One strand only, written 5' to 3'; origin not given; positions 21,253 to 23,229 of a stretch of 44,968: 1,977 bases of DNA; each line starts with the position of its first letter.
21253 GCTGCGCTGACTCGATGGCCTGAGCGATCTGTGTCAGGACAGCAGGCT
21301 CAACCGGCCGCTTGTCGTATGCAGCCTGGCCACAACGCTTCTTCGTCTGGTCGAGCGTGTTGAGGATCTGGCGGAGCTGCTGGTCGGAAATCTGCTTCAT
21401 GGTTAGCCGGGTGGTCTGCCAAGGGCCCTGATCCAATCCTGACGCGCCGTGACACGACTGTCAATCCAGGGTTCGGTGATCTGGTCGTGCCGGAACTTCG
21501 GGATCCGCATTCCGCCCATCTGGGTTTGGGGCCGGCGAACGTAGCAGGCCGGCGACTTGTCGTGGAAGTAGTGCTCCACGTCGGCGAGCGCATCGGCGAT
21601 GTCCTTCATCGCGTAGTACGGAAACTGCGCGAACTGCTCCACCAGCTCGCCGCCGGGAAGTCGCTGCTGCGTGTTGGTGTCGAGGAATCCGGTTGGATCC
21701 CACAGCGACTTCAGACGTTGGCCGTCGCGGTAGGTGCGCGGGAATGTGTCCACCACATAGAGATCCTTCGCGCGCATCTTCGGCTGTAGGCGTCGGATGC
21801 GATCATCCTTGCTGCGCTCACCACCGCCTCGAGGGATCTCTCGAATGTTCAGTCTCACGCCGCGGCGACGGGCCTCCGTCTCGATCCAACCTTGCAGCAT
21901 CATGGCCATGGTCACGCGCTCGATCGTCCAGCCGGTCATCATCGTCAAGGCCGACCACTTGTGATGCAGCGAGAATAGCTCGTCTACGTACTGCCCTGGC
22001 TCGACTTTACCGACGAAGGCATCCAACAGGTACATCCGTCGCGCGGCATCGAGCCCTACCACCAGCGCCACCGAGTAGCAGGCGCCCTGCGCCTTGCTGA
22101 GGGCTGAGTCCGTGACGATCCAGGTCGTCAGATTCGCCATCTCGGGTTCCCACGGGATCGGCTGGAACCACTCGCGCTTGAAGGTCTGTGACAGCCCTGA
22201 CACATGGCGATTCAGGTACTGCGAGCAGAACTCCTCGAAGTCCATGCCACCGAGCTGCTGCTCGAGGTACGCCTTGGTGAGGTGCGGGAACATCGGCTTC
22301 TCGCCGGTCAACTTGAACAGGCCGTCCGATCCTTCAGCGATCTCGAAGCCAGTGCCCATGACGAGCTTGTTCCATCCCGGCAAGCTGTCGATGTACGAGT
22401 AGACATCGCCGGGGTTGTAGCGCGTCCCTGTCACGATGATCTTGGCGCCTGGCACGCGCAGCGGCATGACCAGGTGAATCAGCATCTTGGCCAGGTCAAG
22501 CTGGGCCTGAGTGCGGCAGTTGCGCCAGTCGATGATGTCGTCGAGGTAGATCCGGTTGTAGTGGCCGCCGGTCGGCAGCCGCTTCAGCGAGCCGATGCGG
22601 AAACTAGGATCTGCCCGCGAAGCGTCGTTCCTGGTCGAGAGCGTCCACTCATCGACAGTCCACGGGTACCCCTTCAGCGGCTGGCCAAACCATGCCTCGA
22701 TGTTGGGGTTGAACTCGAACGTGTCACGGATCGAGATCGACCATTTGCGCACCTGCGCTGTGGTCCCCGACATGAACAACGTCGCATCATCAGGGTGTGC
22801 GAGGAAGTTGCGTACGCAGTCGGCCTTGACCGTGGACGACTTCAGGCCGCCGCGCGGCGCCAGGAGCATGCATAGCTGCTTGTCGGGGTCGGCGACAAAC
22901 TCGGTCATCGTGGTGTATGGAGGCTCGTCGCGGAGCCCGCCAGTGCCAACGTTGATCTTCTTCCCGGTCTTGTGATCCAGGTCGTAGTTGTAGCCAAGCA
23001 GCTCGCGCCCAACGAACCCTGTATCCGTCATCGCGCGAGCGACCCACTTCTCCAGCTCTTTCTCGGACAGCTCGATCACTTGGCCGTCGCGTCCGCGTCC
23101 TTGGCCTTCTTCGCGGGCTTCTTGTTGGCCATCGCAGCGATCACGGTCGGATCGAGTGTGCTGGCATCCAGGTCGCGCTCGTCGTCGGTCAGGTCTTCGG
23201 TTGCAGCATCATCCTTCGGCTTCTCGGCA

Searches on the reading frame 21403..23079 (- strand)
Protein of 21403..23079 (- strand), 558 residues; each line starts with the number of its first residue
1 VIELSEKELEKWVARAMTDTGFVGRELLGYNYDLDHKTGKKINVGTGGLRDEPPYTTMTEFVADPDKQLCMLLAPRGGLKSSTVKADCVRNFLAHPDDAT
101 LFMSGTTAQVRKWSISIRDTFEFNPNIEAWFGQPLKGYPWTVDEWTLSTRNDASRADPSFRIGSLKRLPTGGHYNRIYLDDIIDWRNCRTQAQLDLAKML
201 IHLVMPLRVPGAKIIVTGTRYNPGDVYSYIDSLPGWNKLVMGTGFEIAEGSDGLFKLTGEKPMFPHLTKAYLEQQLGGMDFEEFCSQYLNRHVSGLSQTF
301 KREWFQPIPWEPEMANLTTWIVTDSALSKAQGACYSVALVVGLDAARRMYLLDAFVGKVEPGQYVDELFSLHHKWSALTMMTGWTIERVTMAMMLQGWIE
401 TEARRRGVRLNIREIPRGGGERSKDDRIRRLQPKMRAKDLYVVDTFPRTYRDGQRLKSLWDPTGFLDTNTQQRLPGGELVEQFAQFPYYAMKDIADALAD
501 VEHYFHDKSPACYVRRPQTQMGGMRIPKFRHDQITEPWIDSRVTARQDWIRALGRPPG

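Call 14: search_protein_families(library=phrogs, proteins=[window:21403-23079:-], max_evalue=0.00001)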
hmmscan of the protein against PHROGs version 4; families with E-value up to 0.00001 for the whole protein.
window:21403-23079:- (558 aa): 1 family
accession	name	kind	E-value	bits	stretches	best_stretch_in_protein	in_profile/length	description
phrog_38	-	head and packaging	1.1e-50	174.2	1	59-525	298-733/760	terminase large subunit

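Call 43: find_encoding_contigs(protein=window:21403-23079:-, flank=10000, max_places=6)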
Protein window:21403-23079:- (558 aa): 15 contigs read that carry it; 5 places shown.
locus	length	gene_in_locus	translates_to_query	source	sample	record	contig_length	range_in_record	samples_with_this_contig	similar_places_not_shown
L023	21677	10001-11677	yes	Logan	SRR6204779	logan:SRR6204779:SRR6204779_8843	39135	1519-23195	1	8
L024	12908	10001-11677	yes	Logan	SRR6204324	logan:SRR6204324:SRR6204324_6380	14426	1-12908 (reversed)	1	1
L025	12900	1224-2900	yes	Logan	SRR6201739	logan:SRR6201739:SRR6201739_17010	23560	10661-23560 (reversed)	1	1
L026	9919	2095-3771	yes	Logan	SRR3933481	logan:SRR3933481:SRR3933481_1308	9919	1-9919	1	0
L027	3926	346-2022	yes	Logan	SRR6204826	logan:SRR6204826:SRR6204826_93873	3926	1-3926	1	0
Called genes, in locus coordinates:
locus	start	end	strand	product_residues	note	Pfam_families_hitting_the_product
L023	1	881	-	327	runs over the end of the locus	PF09588:YqaJ (weak)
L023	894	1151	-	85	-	PF01381:HTH_3, PF13443:HTH_26 (weak)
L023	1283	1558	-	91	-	-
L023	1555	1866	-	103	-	-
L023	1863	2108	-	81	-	-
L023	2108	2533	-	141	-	PF21781:DUF6876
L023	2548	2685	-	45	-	-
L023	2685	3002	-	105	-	-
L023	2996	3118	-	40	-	-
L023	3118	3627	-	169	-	-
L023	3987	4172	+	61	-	-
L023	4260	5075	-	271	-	-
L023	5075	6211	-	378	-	PF00004:AAA, PF07728:AAA_5 (weak)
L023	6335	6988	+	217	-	-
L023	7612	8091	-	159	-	PF08281:Sigma70_r4_2, PF04545:Sigma70_r4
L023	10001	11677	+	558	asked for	-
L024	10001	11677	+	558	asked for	-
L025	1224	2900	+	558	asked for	-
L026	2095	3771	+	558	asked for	-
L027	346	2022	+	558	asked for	-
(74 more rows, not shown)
